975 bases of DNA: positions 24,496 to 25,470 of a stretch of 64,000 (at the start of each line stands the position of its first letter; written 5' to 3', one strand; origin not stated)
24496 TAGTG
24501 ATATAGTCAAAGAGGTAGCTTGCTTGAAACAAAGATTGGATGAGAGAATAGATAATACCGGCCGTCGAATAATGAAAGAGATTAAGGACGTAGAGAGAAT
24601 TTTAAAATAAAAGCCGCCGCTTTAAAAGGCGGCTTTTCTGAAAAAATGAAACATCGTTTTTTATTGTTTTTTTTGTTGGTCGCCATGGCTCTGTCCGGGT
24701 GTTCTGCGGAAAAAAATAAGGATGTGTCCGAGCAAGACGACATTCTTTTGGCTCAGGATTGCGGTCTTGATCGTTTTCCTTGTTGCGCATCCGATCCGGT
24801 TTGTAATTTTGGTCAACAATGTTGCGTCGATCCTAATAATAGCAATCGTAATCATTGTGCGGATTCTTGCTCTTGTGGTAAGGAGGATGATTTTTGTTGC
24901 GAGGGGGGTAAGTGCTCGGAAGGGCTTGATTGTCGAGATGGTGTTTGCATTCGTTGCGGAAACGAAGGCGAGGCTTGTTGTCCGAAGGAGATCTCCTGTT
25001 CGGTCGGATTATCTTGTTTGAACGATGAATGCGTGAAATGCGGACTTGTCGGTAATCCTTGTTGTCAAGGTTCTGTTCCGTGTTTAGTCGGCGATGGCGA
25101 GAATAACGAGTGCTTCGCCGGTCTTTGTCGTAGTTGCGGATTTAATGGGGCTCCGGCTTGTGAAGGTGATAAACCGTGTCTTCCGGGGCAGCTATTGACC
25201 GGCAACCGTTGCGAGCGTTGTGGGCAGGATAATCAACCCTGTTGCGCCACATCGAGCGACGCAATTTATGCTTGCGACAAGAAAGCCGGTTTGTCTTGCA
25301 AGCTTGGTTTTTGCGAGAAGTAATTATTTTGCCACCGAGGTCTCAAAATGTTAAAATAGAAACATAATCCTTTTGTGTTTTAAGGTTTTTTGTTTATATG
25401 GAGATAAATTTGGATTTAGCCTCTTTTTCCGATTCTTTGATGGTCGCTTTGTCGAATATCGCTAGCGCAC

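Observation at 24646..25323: Lipoprotein made of six tandem Cys-rich mini-domains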

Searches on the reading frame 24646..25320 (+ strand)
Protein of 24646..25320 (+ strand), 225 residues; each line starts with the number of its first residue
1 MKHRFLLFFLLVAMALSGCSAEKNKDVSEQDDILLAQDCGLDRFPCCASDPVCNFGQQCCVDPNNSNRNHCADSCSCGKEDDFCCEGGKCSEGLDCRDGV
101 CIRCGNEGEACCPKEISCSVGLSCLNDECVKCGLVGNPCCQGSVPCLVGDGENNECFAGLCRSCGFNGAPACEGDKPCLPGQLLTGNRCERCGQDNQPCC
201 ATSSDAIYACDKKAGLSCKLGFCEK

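Call 4: search_protein_families(library=pfam, proteins=[window:24646-25320:+], max_evalue=10)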
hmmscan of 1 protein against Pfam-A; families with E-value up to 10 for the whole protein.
window:24646-25320:+ (225 aa): 0 families
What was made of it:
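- On Hevein / chitin-binding type 1 (CBM18): No Pfam hit at E<=10 (call 4).
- On Granulin: No Pfam hit (call 4).
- On Pfam DUF7107 (PF23416): The window protein has no hit at E<=10 (call 4).
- Closest known: Pfam DUF7107 / EB module / Dickkopf_N cysteine-rich units. Different: The window protein gives no hit to any of them even at E<=10 (call 4).
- There is no Pfam hit to hevein/CBM18 or to any CBM, even at E<=10 (call 4).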

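Call 5: search_protein_families(library=ncbifam, proteins=[window:24646-25320:+], max_evalue=10)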
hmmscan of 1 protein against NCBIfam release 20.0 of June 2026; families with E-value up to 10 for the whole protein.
window:24646-25320:+ (225 aa): 1 family
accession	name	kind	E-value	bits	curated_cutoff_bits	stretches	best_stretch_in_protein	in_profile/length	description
TIGR02747.1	TraV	equivalog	0.2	12.3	44.75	1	1-27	1-26/145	type IV conjugative transfer system lipoprotein TraV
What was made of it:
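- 24646..24702 (+): Signal peptide with lipobox L-S-G-C; Cys19 (24700-24702) is the predicted lipidated first residue of the mature protein. The weak TraV hit covers the signal peptide only (call 5).
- On TraV (TIGR02747) conjugative lipoprotein: 12.3 bits, E 0.2, covering residues 1-27 (the signal peptide) only (call 5).
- The TraV hit has E=0.2 and 12 bits against a cutoff of 44.75, and covers the signal peptide only (call 5).
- Tried and rejected: Pfam and NCBIfam scans of the protein at E<=10 gave nothing except a TraV hit on the signal peptide (calls 4, 5).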

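Call 7: find_homologous_proteins(query=window:24646-25320:+, max_evalue=0.01)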
Query window:24646-25320:+ (225 aa): 68 proteins with E <= 0.01 among 112 candidates.
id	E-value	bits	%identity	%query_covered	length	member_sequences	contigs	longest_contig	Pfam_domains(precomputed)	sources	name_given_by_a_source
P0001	2.6e-136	471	100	94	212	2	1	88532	-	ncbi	-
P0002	1.3e-107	377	74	100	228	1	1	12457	-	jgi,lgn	jgi:hypothetical protein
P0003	3.5e-94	333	69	100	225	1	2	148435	-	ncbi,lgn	-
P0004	6.4e-79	283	68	85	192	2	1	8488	-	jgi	jgi:hypothetical protein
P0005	9.3e-78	279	58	100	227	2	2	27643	-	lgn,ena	-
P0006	6.2e-77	277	58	99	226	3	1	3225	-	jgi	jgi:hypothetical protein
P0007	1.7e-70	256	54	100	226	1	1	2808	-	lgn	-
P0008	2.8e-69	252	53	100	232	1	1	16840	-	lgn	-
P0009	1.9e-61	226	48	99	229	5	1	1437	-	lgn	-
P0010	6.1e-61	224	49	98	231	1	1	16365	-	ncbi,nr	ncbi:hypothetical protein GF382_02580 [Candidatus Falkowbacteria bacterium]|nr:hypothetical protein 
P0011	3.0e-58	215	50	86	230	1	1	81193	-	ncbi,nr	ncbi:MAG: hypothetical protein PHO56_01550 [Patescibacteria group bacterium]|nr:hypothetical protein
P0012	2.1e-56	209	46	99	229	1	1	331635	-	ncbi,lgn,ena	-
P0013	3.9e-56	208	48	99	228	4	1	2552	-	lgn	-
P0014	2.9e-55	206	48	92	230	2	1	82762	-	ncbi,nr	ncbi:MAG: hypothetical protein PHE24_02655 [Patescibacteria group bacterium]|nr:hypothetical protein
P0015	3.5e-54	202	47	99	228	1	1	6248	-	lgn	-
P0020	2.3e-49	186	47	93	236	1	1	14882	-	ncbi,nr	ncbi:hypothetical protein HGA64_00540 [Candidatus Falkowbacteria bacterium]|nr:hypothetical protein 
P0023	7.2e-48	181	46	99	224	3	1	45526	-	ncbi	-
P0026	3.0e-46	176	44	100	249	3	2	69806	-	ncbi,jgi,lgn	jgi:hypothetical protein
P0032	2.8e-43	166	44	100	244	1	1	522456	-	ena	-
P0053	2.6e-35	140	42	98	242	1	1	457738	-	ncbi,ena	-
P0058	8.0e-34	135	41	100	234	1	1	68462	-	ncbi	-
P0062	2.9e-32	130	36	92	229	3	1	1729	-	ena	-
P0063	1.6e-29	121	37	99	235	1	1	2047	PF23416.2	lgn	-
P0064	2.0e-28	118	39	86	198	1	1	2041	-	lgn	-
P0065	1.7e-24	105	38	84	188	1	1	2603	-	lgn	-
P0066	1.4e-23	102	34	90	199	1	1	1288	-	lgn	-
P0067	8.0e-21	93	33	99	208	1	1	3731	-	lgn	-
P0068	2.4e-19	88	33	90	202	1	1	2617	-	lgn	-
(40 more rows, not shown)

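Call 11: search_protein_families(library=pfam, alignment_id=A1, max_evalue=1)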
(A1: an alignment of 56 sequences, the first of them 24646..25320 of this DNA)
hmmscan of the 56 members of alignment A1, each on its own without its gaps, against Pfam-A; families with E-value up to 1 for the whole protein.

A. member 1, window:24646-25320:+ (225 aa): 0 families

B. families by the number of members that match (of 56 scanned): 7 families
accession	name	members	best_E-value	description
PF08139.17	LPAM_1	3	0.042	Prokaryotic membrane lipoprotein lipid attachment site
PF23416.1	DUF7107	2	7.6e-06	Domain of unknown function (DUF7107)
PF09716.15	ETRAMP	2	0.17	Malarial early transcribed membrane protein (ETRAMP)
PF20205.3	DUF6567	1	0.017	Family of unknown function (DUF6567)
PF20487.3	DUF6726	1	0.15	Family of unknown function (DUF6726)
PF16339.10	DUF4969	1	0.19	Domain of unknown function (DUF4969)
PF16390.11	DUF4999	1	0.83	Domain of unknown function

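Call 12: search_solved_structures(query=A1, max_evalue=10, show_alignments=3)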
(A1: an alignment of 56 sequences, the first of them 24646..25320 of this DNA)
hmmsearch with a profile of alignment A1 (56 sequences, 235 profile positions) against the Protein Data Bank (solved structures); distinct sequences matched with E-value up to 10: 0.
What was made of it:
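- Tried and rejected: A PDB sequence-profile search with A1 gave 0 hits at E<=10 (call 12).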

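Call 13: find_encoding_contigs(protein=P0012, flank=8000, max_places=2)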
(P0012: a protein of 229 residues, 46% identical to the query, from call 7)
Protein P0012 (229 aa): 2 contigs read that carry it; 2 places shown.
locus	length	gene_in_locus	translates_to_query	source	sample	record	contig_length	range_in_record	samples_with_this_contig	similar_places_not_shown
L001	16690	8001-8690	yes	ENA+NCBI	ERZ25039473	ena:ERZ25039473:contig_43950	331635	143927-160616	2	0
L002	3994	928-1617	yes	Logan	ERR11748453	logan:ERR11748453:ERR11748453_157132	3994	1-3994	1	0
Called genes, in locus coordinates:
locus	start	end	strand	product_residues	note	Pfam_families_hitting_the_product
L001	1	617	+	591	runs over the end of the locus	-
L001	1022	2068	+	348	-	-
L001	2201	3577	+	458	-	-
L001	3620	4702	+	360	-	-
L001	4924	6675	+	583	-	PF19077:Big_13 (faint)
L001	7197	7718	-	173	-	-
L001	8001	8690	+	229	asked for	-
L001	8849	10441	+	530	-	PF26449:DUF8128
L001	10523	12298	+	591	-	PF01935:DUF87, PF10412:TrwB_AAD_bind, PF12696:TraG-D_C (faint), PF23477:zf_Tbcl_2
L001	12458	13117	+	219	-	PF07099:DUF1361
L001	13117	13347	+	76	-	-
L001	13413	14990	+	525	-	-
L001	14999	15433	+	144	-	PF04977:DivIC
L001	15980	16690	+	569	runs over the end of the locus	PF03330:DPBB_1, PF00768:Peptidase_S11, PF13354:Beta-lactamase2 (weak)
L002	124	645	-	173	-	-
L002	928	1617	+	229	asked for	-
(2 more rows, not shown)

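Call 14: find_encoding_contigs(protein=P0032, flank=8000, max_places=2)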
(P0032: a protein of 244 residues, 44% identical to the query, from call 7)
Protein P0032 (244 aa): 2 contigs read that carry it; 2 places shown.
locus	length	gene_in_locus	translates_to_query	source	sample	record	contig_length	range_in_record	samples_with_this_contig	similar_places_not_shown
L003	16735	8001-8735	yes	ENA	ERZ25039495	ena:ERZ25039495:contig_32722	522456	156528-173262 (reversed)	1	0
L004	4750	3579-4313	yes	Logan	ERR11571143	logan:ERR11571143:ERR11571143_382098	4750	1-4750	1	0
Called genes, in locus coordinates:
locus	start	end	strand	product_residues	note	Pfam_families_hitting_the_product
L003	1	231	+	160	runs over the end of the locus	-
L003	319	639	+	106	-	PF03551:PadR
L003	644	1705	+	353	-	PF04024:PspC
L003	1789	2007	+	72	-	-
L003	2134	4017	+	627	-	PF01326:PPDK_N, PF27448:Rph_4th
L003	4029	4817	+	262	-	PF00391:PEP-utilizers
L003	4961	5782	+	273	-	PF00248:Aldo_ket_red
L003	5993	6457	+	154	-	-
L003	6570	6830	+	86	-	PF04070:DUF378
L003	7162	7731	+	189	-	-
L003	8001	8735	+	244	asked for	-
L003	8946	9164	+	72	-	-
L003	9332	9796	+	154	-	-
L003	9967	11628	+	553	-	-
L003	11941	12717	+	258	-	PF00590:TP_methylase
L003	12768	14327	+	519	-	PF00133:tRNA-synt_1, PF01406:tRNA-synt_1e (weak), PF09334:tRNA-synt_1g, PF00133:tRNA-synt_1, PF01406:tRNA-synt_1e (weak), PF19303:Anticodon_3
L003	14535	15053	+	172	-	PF02674:Colicin_V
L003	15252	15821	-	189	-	-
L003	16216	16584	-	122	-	-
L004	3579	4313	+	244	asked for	-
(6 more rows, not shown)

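Call 15: find_encoding_contigs(protein=P0053, flank=8000, max_places=2)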
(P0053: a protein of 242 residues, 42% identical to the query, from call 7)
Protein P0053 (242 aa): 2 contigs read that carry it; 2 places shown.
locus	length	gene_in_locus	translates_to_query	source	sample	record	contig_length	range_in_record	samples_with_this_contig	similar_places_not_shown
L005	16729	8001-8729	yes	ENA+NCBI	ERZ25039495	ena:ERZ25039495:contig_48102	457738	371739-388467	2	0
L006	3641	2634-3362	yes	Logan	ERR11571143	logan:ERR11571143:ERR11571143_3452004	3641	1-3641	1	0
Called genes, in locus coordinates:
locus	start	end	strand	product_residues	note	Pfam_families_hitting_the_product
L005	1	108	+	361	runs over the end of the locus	PF11141:DUF2914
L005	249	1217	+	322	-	-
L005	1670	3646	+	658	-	PF00989:PAS, PF13188:PAS_8 (faint), PF08448:PAS_4 (weak), PF13426:PAS_9, PF00512:HisKA, PF02518:HATPase_c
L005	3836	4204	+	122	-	PF00072:Response_reg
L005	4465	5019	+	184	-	PF01161:PBP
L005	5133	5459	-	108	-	-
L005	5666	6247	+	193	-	PF04542:Sigma70_r2, PF08281:Sigma70_r4_2, PF04545:Sigma70_r4 (weak)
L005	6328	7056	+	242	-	-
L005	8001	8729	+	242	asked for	-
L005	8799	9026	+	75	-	-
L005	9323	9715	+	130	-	-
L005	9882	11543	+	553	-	-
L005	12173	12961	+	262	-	PF00590:TP_methylase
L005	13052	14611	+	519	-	PF00133:tRNA-synt_1, PF09334:tRNA-synt_1g, PF00133:tRNA-synt_1, PF01406:tRNA-synt_1e (weak), PF19303:Anticodon_3 (weak), PF08264:Anticodon_1 (weak)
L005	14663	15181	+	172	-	PF02674:Colicin_V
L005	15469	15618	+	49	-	-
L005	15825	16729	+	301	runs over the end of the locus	PF01026:TatD_DNase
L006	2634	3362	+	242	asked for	-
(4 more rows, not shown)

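Call 16: predict_structure(alignment_id=A1)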
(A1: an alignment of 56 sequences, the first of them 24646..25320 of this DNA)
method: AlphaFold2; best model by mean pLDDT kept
length: 225 residues; sequences in the alignment: 56
mean_pLDDT: 88.4   pTM: 0.66
mean pLDDT of the five models: 88.4, 88.1, 87.2, 86.2, 85.6
residues with pLDDT >= 90: 154; 70-90: 47; 50-70: 21; < 50: 3
segments of 3 or more residues with pLDDT < 50: 204-206
pLDDT, mean of each block of 10 residues (from residue 1): 86 81 60 73 93 95 96 96 96 94 96 90 95 96 87 93 94 90 91 91 61 90 91
secondary structure, 60 per line:
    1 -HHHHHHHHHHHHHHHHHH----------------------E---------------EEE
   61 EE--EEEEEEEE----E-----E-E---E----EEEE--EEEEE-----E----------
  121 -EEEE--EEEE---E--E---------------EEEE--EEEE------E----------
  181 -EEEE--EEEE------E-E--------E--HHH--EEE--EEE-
elements in order: H2-19 E58-62 E65-72 E94-97 E100-104 E122-125 E128-131 E154-157 E160-163 E182-185 E188-191 E217-219 E222-224

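Call 22: fold_search(model_id=the predicted structure, library=pdb)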
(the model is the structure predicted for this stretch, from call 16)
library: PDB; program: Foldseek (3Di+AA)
matches with E <= 10: 86; with E <= 0.001: 0
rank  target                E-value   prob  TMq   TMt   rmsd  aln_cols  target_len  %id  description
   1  6b08_A                2.3e-01  0.06  0.12  0.14  16.9       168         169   20  Crystal structure of Pfs25 in complex with the transmission blocking antibody 1276 (released 2017-11-15)
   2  8e1z_B                3.4e-01  0.08  0.11  0.15  12.4       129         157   15  Crystal structure of Plasmodium falciparum ookinete surface antigen Pfs28 (released 2022-11-30)
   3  8e1z_A                4.9e-01  0.07  0.12  0.15  12.6       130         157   15  Crystal structure of Plasmodium falciparum ookinete surface antigen Pfs28 (released 2022-11-30)
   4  6phf_E                5.2e-01  0.04  0.11  0.14  22.0       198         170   15  Pfs25 in complex with the human transmission blocking antibody 2587 (released 2019-10-02)
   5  1z1y_A                8.8e-01  0.03  0.14  0.14  22.7       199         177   18  Crystal structure of Methylated Pvs25, an ookinete protein from Plasmodium vivax (released 2005-12-06)
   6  5o57_MODEL_1_A        1.0e+00  0.20  0.11  0.24   8.1        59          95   25  Solution Structure of the N-terminal Region of Dkk4 (released 2018-06-13)
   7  6phf_G                1.0e+00  0.04  0.12  0.15  16.8       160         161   18  Pfs25 in complex with the human transmission blocking antibody 2587 (released 2019-10-02)
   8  6phc_I                1.1e+00  0.05  0.12  0.16  14.8       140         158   19  Pfs25 in complex with the human transmission blocking antibody 2544 (released 2019-10-02)
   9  6b0a_A                1.1e+00  0.02  0.10  0.12  18.4       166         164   18  Crystal structure of Pfs25 in complex with the transmission blocking antibody 1269 (released 2017-11-15)
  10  5irx_E                1.3e+00  0.14  0.10  0.28  11.4        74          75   27  Structure of TRPV1 in complex with DkTx and RTX, determined in lipid nanodisc (released 2016-05-25)
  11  8d3d_A                1.4e+00  0.03  0.13  0.05  12.4       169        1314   16  VWF tubule derived from dimeric D1-A1 (released 2022-07-06)
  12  3s8v_X                1.8e+00  0.15  0.16  0.37   6.5        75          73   17  Crystal structure of LRP6-Dkk1 complex (released 2011-10-26)
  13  4c8v_A                1.8e+00  0.05  0.11  0.19  10.7       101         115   17  Xenopus RSPO2 Fu1-Fu2 crystal form I (released 2013-11-20)
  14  3g5c_A                2.0e+00  0.01  0.07  0.05  25.1       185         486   17  Structural and biochemical studies on the ectodomain of human ADAM22 (released 2009-08-18)
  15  2m9l_MODEL_1_A        2.1e+00  0.44  0.11  0.60   2.6        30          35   27  Solution structure of protoxin-1 (released 2014-04-30)
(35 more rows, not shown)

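Call 23: search_protein_families(library=pfam, proteins=[P0063, P0062, P0067, P0068, P0066, P0065, P0064], max_evalue=1)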
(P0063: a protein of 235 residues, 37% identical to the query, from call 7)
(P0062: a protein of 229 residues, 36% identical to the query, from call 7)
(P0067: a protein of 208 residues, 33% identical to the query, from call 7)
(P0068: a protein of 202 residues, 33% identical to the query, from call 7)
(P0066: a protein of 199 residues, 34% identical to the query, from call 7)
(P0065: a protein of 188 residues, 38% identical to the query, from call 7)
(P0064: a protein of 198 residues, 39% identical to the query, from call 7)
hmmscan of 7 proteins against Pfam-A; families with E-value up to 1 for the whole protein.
P0063 (235 aa): 1 family
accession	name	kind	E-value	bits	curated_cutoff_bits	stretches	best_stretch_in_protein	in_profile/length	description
PF23416.1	DUF7107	-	7.6e-06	26.6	24.6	1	92-134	5-47/48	Domain of unknown function (DUF7107)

P0062 (229 aa): 0 families

P0067 (208 aa): 0 families

P0068 (202 aa): 0 families

P0066 (199 aa): 0 families

P0065 (188 aa): 0 families

P0064 (198 aa): 0 families
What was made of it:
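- On Pfam DUF7107 (PF23416): Orthologue P0063 scores 26.6 bits over modules 2-3, which have lost C1/C3 (call 23).
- Closest known: Pfam DUF7107 / EB module / Dickkopf_N cysteine-rich units. Same: Orthologue P0063, which has lost C1/C3 in modules 2 and 3, passes the DUF7107 threshold (call 23).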

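Call 31: search_protein_representatives(alignment_id=A1)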
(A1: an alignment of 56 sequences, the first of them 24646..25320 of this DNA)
Query: 56 sequences, 235 profile positions. Proteins with E-value up to 0.001 (for the whole library): 524; up to 1e-10: 111; up to 1e-30: 25. The best 150 are listed.
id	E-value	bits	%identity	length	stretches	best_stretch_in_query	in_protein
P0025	1.9e-75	269.8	-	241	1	5-233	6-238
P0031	1.3e-72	260.5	-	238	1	7-234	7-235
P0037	7.1e-72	258.1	-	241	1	7-234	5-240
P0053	5.0e-71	255.3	-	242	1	8-233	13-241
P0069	3.1e-69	249.5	-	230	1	10-234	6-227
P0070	9.6e-69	247.9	-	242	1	6-234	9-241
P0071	3.2e-67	242.9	-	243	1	7-233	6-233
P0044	2.9e-64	233.2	-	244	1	7-233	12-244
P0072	5.6e-63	229.0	-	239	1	10-233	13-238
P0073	3.4e-62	226.4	-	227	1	11-233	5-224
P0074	1.9e-61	224.0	-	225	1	12-234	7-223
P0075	4.9e-61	222.6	-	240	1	11-234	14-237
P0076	7.3e-60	218.8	-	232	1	7-233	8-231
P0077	6.0e-59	215.8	-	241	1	14-233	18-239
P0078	1.9e-56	207.6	-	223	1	10-234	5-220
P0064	1.8e-51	191.3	-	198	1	32-233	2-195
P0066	1.8e-48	181.5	-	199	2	6-113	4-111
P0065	9.6e-48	179.1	-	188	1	40-234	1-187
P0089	4.9e-25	104.8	-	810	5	83-154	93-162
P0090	5.9e-24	101.3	-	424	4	106-212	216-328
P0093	1.5e-21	93.4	-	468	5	82-227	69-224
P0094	6.4e-21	91.3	-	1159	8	76-154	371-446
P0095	1.3e-20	90.4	-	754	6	93-233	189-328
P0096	1.4e-19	87.0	-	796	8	72-212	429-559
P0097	2.0e-19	86.5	-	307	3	79-212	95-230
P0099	1.5e-18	83.6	-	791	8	85-187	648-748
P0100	4.2e-18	82.1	-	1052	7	95-232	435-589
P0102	2.0e-17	79.9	-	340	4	88-187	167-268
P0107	8.7e-17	77.8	-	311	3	80-214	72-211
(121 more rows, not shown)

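Call 32: search_protein_families(library=pfam, proteins=[P0089, P0090, P0093, P0094, P0095, P0096, P0097, P0099, P0100, P0102], max_evalue=0.01)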
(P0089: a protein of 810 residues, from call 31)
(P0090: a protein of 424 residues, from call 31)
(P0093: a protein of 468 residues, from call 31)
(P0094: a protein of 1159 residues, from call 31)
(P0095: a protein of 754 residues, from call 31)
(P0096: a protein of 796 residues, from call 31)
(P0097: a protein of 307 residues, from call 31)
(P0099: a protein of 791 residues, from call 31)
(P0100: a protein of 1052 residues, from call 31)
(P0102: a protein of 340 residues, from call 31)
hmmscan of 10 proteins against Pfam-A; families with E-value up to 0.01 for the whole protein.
P0089 (810 aa): 3 families
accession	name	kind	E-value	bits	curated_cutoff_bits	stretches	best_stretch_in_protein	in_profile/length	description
PF25390.1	WD40_RLD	-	5.9e-75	253.3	150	2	524-801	35-342/363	RCC1-like domain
PF00415.24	RCC1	-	7.1e-62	206.2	21.7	5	433-483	1-50/50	Regulator of chromosome condensation (RCC1) repeat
PF13540.12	RCC1_2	-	1.2e-55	184.5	22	7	472-499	3-30/30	Regulator of chromosome condensation (RCC1) repeat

P0090 (424 aa): 0 families

P0093 (468 aa): 0 families

P0094 (1159 aa): 1 family
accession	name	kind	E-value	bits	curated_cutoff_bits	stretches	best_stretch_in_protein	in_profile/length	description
PF17557.7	Conotoxin_I2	-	0.0066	17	27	1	861-887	1-27/38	I2-superfamily conotoxins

P0095 (754 aa): 0 families

P0096 (796 aa): 0 families

P0097 (307 aa): 0 families

P0099 (791 aa): 6 families
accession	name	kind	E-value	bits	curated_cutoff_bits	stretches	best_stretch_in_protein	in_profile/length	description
PF23416.1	DUF7107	-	1.1e-30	106.1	24.6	6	309-356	1-48/48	Domain of unknown function (DUF7107)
PF01683.23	EB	-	4.2e-22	78.4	24.3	3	293-328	5-40/52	EB module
PF13365.12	Trypsin_2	-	1.3e-17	65.3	27.6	1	66-209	1-144/144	Trypsin-like peptidase domain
PF04706.18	Dickkopf_N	-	1.4e-15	57.8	25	3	653-697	2-50/51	Dickkopf N-terminal cysteine-rich region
PF00089.32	Trypsin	-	2.5e-08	34.5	20.6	1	78-232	36-216/220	Trypsin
PF01732.22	Mycop_pep_DUF31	-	0.0092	16.1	27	0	73-92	48-68/346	Mycoplasma peptidase (DUF31)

P0100 (1052 aa): 2 families
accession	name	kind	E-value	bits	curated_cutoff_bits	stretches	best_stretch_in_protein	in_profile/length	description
PF00092.34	VWA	-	2.9e-16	60.6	23.8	2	829-988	2-155/174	von Willebrand factor type A domain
PF13519.12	VWA_2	-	3.8e-05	24.7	27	0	830-926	2-89/107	von Willebrand factor type A domain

P0102 (340 aa): 0 families
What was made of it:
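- Closest known: Pfam DUF7107 / EB module / Dickkopf_N cysteine-rich units. Same: P0099 matches the family profile at E 1.5e-18 and is also hit by DUF7107 (x6), EB and Dickkopf_N (calls 31, 32).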
